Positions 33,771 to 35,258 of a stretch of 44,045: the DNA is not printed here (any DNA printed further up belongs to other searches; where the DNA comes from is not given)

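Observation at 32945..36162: Low-GC three-gene island (stand-alone kinase + orphan 395-aa protein + convergent nuclease-like protein) wedged between an HNH gene and gyrA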

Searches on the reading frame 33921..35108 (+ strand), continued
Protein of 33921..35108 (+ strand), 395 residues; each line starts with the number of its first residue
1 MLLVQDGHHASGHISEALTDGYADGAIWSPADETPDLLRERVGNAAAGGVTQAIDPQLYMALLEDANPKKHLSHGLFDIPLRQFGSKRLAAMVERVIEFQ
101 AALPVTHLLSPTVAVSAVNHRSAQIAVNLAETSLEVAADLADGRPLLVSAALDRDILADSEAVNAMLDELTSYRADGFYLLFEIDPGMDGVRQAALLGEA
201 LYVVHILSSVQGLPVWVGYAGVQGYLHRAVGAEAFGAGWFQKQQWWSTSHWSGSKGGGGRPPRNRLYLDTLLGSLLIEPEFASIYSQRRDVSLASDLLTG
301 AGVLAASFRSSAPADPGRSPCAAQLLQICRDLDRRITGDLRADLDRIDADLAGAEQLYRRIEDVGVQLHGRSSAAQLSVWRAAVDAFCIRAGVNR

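Call 36: fold_search(model_id=the predicted structure, library=viral)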
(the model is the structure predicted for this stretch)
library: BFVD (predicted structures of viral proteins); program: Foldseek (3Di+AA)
matches with E <= 10: 568; with E <= 0.001: 4
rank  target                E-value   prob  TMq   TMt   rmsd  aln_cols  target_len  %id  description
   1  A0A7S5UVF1            9.4e-05  1.00  0.39  0.37  15.2       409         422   12  (no name in the UniProt tables at hand)
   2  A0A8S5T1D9            1.3e-04  0.99  0.32  0.29  15.5       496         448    9  Fe-S oxidoreductase [Myoviridae sp. ctWb16]
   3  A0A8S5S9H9            7.7e-04  1.00  0.45  0.55  10.4       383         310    8  Uncharacterized protein [Myoviridae sp. ctByu2]
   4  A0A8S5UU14            9.0e-04  1.00  0.40  0.40  10.1       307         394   15  Uncharacterized protein [Siphoviridae sp. ctpyK9]
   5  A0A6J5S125            1.8e-03  0.99  0.42  0.40  13.0       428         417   10  Uncharacterized protein [uncultured Caudovirales phage]
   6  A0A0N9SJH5            1.9e-03  0.99  0.31  0.16   6.6       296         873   12  Glycoside hydrolase family 5 domain-containing protein [Pseudomonas phage POR1]
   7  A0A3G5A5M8            3.5e-03  1.00  0.39  0.36   7.7       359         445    7  GH18 domain-containing protein [Hyperionvirus sp.]
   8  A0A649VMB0            4.1e-03  0.99  0.40  0.52  10.5       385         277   11  Queuine tRNA-ribosyltransferase [Arthrobacter phage Mufasa8]
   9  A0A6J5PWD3            4.1e-03  0.99  0.31  0.36   6.3       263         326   15  Glycoside hydrolase family 5 domain-containing protein [uncultured Caudovirales phage]
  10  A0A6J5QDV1            5.6e-03  0.98  0.38  0.45  10.1       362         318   11  Uncharacterized protein [uncultured Caudovirales phage]
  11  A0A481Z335            6.3e-03  0.99  0.32  0.27   6.2       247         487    8  AP (Apurinic) endonuclease family 2 [Pithovirus LCPAC101]
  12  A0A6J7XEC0            6.3e-03  0.94  0.36  0.28  13.3       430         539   10  Uncharacterized protein [uncultured Caudovirales phage]
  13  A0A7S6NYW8            7.8e-03  0.99  0.32  0.44   6.6       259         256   12  (no name in the UniProt tables at hand)
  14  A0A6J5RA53            7.8e-03  0.99  0.33  0.33   7.3       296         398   12  Glycoside hydrolase, family 5 [uncultured Caudovirales phage]
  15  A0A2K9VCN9            8.6e-03  0.89  0.33  0.25  11.3       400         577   10  Glycosyl hydrolase [Lactobacillus phage Bacchae]
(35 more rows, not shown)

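Call 42: find_related_loci(query=A1, collection=viral_contigs, flank=10000)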
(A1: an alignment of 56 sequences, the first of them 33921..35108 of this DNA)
Query A1 (395 aa) in viral_contigs; peptide patterns used: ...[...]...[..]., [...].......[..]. (x = any residue, [..] = any of these).
42 stretches matched a pattern, but none encodes a relative of the query by tblastn (E <= 1e-3).

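Call 44: find_related_loci(query=A1, collection=metagenome_contigs, flank=10000)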
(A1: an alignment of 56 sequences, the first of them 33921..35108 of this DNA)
Query A1 (395 aa) in metagenome_contigs; peptide patterns used: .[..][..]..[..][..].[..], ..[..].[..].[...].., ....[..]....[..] (x = any residue, [..] = any of these).
152 stretches matched a pattern; 11 encode a relative of the query (tblastn E <= 1e-3); 10 distinct loci.
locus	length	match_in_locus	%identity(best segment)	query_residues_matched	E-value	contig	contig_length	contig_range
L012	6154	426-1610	59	1-394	1e-145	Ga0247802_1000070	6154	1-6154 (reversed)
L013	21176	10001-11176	56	1-391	4e-136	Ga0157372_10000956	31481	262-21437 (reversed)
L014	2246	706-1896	50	1-394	5e-126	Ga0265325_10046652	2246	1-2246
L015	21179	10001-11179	50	1-393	2e-118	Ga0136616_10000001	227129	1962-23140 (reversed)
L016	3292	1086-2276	49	1-393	3e-117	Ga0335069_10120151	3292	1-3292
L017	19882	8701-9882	46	1-394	2e-97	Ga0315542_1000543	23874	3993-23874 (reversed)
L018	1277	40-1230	39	1-394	9e-84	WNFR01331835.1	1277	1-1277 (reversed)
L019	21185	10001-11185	59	1-394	7e-140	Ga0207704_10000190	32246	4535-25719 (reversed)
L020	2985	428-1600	42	1-386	2e-67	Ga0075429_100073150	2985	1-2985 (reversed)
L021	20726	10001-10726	51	1-393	9e-54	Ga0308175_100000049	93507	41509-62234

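Call 61: search_protein_representatives(alignment_id=A1)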
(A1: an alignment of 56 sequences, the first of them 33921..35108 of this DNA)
Query: 56 sequences, 397 profile positions. Proteins with E-value up to 0.001 (for the whole library): 808; up to 1e-10: 431; up to 1e-30: 177. The best 150 are listed.
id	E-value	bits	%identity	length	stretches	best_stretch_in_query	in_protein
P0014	2.2e-178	609.6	-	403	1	1-396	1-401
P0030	3.5e-176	602.3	-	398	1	1-396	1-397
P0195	1.5e-149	514.7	-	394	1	1-396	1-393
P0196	5.2e-140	483.2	-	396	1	1-397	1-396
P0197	1.9e-104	366.1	-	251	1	148-395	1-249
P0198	1.2e-102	360.2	-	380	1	1-386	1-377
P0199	4.3e-98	345.2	-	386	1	12-388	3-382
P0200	6.7e-97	341.3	-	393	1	1-388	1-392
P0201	6.3e-93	328.2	-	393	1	1-395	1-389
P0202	5.9e-92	325.0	-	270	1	111-396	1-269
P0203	1.7e-91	323.5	-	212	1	148-359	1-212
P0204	5.9e-90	318.4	-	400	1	1-392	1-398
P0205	4.9e-84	298.9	-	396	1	1-396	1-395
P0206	6.8e-80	285.3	-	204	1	195-394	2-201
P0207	9.5e-80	284.8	-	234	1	1-234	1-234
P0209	7.9e-72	258.7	-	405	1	2-396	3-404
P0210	1.3e-70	254.7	-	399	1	1-397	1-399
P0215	4.9e-63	229.8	-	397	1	2-395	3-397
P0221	1.6e-59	218.2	-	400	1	1-391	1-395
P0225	2.8e-58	214.1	-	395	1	1-393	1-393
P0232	4.9e-56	206.7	-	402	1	2-394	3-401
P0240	1.1e-54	202.2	-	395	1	1-390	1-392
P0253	1.5e-52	195.3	-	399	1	1-395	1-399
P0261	2.7e-51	191.1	-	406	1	2-394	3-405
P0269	2.5e-49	184.7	-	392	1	1-394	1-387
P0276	5.0e-48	180.3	-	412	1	2-395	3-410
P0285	7.7e-46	173.1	-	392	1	1-391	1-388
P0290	7.4e-45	169.9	-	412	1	4-396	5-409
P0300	4.2e-42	160.8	-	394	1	1-392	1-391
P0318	4.5e-39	150.9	-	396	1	1-395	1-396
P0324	1.8e-38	148.9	-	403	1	5-395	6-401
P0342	1.3e-34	136.2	-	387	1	1-392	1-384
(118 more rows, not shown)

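Call 62: search_protein_families(library=pfam, proteins=[P0209, P0215, P0225, P0240, P0253, P0269, P0285, P0300, P0318, P0342], max_evalue=0.1)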
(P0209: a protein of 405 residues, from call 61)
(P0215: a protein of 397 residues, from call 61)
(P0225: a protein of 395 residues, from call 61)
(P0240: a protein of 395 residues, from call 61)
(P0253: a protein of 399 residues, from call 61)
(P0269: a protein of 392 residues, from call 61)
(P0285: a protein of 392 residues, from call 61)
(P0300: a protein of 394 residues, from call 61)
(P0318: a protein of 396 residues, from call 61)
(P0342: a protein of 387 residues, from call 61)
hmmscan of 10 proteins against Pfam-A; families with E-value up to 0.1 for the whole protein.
P0209 (405 aa): 0 families

P0215 (397 aa): 0 families

P0225 (395 aa): 1 family
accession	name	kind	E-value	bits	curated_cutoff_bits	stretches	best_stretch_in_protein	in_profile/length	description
PF25182.1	NonGDSL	-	0.025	14.3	80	1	30-63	112-145/220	Non-GDSL lipase-like family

P0240 (395 aa): 0 families

P0253 (399 aa): 0 families

P0269 (392 aa): 0 families

P0285 (392 aa): 0 families

P0300 (394 aa): 0 families

P0318 (396 aa): 0 families

P0342 (387 aa): 0 families

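Call 63: list_cluster_members(proteins=[P0209, P0215, P0225, P0240, P0253, P0269, P0285, P0300, P0318, P0342])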
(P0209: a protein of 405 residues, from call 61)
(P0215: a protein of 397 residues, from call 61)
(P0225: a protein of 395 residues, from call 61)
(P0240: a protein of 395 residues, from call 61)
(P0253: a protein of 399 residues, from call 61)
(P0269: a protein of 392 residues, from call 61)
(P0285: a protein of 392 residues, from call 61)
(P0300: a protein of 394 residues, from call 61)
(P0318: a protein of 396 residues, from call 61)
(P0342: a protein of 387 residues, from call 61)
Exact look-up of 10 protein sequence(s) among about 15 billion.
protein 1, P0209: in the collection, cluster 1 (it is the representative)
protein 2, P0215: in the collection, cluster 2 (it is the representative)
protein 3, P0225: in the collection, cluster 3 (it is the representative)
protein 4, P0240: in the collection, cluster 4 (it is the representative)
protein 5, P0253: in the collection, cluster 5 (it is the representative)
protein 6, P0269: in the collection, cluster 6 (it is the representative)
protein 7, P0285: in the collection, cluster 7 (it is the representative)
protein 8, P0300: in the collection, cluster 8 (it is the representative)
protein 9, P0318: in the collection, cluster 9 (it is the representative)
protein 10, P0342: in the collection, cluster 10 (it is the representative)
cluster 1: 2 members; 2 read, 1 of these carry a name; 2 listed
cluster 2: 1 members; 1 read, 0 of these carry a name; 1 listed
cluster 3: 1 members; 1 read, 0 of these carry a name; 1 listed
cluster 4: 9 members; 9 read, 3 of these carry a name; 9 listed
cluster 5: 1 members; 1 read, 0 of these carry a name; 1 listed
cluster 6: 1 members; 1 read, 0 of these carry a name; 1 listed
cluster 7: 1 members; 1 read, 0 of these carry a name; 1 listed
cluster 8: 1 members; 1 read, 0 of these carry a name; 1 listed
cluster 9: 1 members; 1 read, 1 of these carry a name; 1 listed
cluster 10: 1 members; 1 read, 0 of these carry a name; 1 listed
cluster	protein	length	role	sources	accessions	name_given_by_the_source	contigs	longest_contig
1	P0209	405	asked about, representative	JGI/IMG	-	hypothetical protein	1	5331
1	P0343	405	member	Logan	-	-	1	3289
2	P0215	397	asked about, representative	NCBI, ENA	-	-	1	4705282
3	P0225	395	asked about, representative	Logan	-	-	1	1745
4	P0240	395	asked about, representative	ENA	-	-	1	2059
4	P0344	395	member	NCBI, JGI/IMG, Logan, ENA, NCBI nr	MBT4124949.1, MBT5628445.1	MAG: hypothetical protein HOJ22_09145 [Chloroflexi bacterium] | hypothetical protein | hypothetical protein [Chloroflexota bacterium]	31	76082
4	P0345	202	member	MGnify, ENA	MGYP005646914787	FL=1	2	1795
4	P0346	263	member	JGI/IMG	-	hypothetical protein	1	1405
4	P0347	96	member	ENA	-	-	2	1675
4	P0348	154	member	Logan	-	-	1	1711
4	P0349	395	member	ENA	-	-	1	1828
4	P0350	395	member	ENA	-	-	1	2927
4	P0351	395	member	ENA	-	-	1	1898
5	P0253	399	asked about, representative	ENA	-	-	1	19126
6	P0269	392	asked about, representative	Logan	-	-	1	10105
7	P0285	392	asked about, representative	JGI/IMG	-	-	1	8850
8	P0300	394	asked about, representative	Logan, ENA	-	-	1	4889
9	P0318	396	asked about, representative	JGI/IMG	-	hypothetical protein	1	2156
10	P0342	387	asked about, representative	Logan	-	-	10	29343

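Call 64: find_encoding_contigs(protein=P0215, flank=6000, max_places=2)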
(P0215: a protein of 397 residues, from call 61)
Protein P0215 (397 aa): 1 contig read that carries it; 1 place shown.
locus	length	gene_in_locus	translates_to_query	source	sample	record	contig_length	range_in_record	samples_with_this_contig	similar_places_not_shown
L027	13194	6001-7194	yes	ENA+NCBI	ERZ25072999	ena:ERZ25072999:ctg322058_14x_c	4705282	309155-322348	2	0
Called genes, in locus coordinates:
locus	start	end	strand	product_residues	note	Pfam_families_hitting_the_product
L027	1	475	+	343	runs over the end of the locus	-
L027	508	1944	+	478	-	PF02321:OEP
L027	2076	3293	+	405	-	PF04326:SLFN_AlbA_2 (faint)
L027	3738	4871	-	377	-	-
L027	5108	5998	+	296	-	PF00069:Pkinase, PF07714:PK_Tyr_Ser-Thr, PF17667:Pkinase_fungal (weak)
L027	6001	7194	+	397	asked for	-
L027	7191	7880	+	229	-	-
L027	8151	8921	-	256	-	-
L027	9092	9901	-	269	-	-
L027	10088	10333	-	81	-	-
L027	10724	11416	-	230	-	-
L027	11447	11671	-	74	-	-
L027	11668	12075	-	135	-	-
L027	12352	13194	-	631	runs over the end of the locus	PF00009:GTP_EFTU, PF03144:GTP_EFTU_D2, PF25461:Beta-barrel_SelB (weak), PF09107:WHD_3rd_SelB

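Call 65: search_dna_similar(query=window:33921-35108:+, collection=plasmids, mode=protein, max_evalue=0.001)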
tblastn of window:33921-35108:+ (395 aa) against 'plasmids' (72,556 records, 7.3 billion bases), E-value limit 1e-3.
Records with a match: 1; places in all: 1; records where one place covers at least 80% of the query: 0.
Best place of each record, by identity: <60% 1.
By first word of the organism name: Natribaculum 1.
By predicted mobility (MOB-suite, as given by PLSDB): non-mobilizable 1.
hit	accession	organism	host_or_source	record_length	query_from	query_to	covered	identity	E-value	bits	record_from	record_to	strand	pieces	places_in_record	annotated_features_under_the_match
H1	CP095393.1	Natribaculum breve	cell culture,saline soil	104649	3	313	79%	24.1%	2e-8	64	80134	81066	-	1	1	none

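Call 66: get_annotated_region(hit=H1, flank=6000)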
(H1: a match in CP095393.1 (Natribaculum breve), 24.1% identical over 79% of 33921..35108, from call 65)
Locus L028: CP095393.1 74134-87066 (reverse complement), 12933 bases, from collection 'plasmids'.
description: Natribaculum breve strain TRM20010 plasmid unnamed3, complete sequence
organism: Natribaculum breve (NCBI taxid 1419050)
taxonomy: Archaea; Euryarchaeota; Halobacteria; Halobacteriales; Natrialbaceae; Natribaculum; Natribaculum breve
host: -; source: cell culture,saline soil; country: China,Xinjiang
typing (MOB-suite, as given by PLSDB): non-mobilizable
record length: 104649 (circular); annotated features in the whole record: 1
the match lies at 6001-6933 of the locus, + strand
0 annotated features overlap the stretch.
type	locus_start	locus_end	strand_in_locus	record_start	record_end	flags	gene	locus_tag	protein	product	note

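Call 67: find_encoding_contigs(protein=P0344, flank=6000, max_places=3)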
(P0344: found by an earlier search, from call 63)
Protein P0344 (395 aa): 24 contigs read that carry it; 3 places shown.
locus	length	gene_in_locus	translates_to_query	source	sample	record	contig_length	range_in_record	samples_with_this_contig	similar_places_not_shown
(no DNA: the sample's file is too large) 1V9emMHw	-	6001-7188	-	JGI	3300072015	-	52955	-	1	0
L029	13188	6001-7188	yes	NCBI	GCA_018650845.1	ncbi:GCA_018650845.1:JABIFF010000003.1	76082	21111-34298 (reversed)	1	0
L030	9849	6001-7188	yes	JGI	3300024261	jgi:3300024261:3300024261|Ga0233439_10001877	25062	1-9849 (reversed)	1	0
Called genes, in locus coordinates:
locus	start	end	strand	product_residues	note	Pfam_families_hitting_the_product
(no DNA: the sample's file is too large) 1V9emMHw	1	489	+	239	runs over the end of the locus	PF11376:DUF3179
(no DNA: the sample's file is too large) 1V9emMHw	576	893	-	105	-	-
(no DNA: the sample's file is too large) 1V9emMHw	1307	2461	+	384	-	PF00512:HisKA, PF02518:HATPase_c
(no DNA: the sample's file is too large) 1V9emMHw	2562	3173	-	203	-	-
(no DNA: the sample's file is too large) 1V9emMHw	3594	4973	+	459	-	PF00202:Aminotran_3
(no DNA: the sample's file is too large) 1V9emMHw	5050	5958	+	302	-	PF00069:Pkinase, PF07714:PK_Tyr_Ser-Thr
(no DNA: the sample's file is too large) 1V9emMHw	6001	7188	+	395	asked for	-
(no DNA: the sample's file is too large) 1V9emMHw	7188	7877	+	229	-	-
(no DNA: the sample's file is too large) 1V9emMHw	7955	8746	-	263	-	PF00106:adh_short, PF08659:KR, PF13561:adh_short_C2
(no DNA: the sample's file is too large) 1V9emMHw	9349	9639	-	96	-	PF08734:GYD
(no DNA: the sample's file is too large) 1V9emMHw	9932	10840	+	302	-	-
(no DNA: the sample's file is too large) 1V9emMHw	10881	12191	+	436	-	PF07690:MFS_1, PF12832:MFS_1_like (weak)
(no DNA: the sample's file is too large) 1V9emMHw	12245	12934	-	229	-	PF00072:Response_reg, PF00486:Trans_reg_C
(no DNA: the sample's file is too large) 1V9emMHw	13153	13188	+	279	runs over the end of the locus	PF04909:Amidohydro_2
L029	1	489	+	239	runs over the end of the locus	PF11376:DUF3179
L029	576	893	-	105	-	-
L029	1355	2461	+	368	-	PF00512:HisKA, PF02518:HATPase_c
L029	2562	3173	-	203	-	-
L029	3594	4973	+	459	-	PF00202:Aminotran_3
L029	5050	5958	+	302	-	PF00069:Pkinase, PF07714:PK_Tyr_Ser-Thr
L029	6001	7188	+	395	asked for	-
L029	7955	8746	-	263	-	PF00106:adh_short, PF08659:KR, PF13561:adh_short_C2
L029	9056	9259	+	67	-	-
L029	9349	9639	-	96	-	PF08734:GYD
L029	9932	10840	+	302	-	-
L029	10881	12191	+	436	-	PF07690:MFS_1, PF12832:MFS_1_like (weak)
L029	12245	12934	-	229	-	PF00072:Response_reg, PF00486:Trans_reg_C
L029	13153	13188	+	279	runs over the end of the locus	PF04909:Amidohydro_2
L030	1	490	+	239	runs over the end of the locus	PF11376:DUF3179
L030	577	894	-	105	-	-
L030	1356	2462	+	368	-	PF00512:HisKA, PF02518:HATPase_c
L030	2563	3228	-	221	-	-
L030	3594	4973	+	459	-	PF00202:Aminotran_3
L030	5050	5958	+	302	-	PF00069:Pkinase, PF07714:PK_Tyr_Ser-Thr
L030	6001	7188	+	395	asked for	-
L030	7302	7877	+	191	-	-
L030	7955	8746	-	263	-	PF00106:adh_short, PF08659:KR, PF13561:adh_short_C2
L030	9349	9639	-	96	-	PF08734:GYD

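Call 68: find_encoding_contigs(protein=P0342, flank=6000, max_places=3)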
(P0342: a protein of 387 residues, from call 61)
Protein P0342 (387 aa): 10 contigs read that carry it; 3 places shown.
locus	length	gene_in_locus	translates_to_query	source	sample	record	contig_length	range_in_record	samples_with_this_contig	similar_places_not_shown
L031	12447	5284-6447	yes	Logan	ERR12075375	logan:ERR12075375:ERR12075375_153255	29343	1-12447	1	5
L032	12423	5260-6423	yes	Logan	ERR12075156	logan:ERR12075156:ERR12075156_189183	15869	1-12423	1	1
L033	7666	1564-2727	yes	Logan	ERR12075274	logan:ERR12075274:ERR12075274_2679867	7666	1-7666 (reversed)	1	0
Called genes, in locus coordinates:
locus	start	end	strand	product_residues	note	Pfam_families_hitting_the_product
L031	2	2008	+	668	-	?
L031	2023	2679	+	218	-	PF00005:ABC_tran, PF02463:SMC_N (weak), PF13304:AAA_21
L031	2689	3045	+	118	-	-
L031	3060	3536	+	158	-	PF01638:HxlR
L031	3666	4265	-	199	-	-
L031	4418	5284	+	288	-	PF00069:Pkinase, PF07714:PK_Tyr_Ser-Thr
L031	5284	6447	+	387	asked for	-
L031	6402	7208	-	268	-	-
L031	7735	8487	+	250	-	-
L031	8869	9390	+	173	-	-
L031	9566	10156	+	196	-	-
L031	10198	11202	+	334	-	-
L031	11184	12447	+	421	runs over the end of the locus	-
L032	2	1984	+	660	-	?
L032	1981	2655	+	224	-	PF00005:ABC_tran, PF02463:SMC_N (weak), PF13304:AAA_21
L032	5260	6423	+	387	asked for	-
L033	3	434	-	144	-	?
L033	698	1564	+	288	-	PF00069:Pkinase, PF07714:PK_Tyr_Ser-Thr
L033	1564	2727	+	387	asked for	-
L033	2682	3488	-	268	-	-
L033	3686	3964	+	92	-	-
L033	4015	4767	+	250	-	-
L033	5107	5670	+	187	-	-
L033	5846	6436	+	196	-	-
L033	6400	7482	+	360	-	-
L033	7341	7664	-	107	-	?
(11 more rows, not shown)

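Call 71: search_protein_families(library=pfam, proteins=[L028:493-3024:+, L028:3055-3600:+, L028:4426-5118:+, L028:5120-5977:+, L028:5980-7182:+, L028:7204-7893:+, L027:7191-7880:+, L031:6402-7208:-, L027:3738-4871:-, L027:2076-3293:+], max_evalue=0.01)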
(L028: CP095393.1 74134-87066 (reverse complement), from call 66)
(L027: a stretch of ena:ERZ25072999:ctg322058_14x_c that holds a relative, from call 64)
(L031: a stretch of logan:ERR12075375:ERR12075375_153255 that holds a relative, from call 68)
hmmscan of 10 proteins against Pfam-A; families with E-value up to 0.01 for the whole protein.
L028:493-3024:+ (843 aa): 5 families
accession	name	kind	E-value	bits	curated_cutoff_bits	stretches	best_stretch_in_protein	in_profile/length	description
PF07669.17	Eco57I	-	2.6e-40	138.7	25.3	1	52-342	1-171/171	Eco57I restriction-modification methylase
PF12950.13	TaqI_C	-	9.9e-17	61.7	26.5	1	462-617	2-118/118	TaqI-like C-terminal specificity domain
PF02384.22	N6_Mtase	-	1.1e-11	45.1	20.4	2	247-366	123-243/311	N-6 DNA Methylase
PF20473.4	MmeI_Mtase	-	7.9e-09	35.5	27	1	1-79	21-90/259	MmeI, DNA-methyltransferase domain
PF20466.3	MmeI_TRD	-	0.0084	15.9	27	0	425-483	18-72/207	MmeI, target recognition domain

L028:3055-3600:+ (181 aa): 2 families
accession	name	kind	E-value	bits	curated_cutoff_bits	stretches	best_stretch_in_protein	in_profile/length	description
PF00352.27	TBP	-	5.9e-43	145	22.9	2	94-177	1-84/85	Transcription factor TFIID (or TATA-binding protein, TBP)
PF11858.14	DUF3378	-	0.0015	19.1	27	0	51-74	41-64/76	Domain of unknown function (DUF3378)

L028:4426-5118:+ (230 aa): 0 families

L028:5120-5977:+ (285 aa): 5 families
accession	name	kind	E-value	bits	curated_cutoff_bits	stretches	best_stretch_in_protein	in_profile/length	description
PF00069.31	Pkinase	-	1.4e-35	123.4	31.7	1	18-268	2-253/263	Protein kinase domain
PF07714.23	PK_Tyr_Ser-Thr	-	2.3e-20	73.5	23.1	1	18-222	2-208/258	Protein tyrosine and serine/threonine kinase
PF03109.22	ABC1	-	4.4e-05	23.2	22.9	1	88-167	140-220/244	ABC1 atypical kinase-like domain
PF06176.17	WaaY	-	0.00044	20.4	20.3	1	89-163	116-183/229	Lipopolysaccharide core biosynthesis protein (WaaY)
PF17667.7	Pkinase_fungal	-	0.0084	15.3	24.1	0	131-201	303-375/387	Fungal protein kinase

L028:5980-7182:+ (400 aa): 0 families

L028:7204-7893:+ (229 aa): 3 families
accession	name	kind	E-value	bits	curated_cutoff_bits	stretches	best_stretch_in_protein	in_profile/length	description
PF12850.12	Metallophos_2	-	3.7e-27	95.7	27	1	2-193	1-152/154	Calcineurin-like phosphoesterase superfamily domain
PF00149.33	Metallophos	-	3.2e-17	64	21.5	1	2-158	1-158/191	Calcineurin-like phosphoesterase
PF14582.11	Metallophos_3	-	3.7e-05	23.6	28.2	0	145-202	208-259/259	Metallophosphoesterase, calcineurin superfamily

L027:7191-7880:+ (229 aa): 1 family
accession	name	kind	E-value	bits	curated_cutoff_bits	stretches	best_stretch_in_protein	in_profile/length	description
PF12802.13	MarR_2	-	0.00084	19.9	27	1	73-118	7-54/61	MarR family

L031:6402-7208:- (268 aa): 0 families

L027:3738-4871:- (377 aa): 0 families

L027:2076-3293:+ (405 aa): 1 family
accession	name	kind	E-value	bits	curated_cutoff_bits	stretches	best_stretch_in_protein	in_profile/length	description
PF04326.19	SLFN_AlbA_2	-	2.1e-05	25.5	25.3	1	32-142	20-114/118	Schlafen, AlbA_2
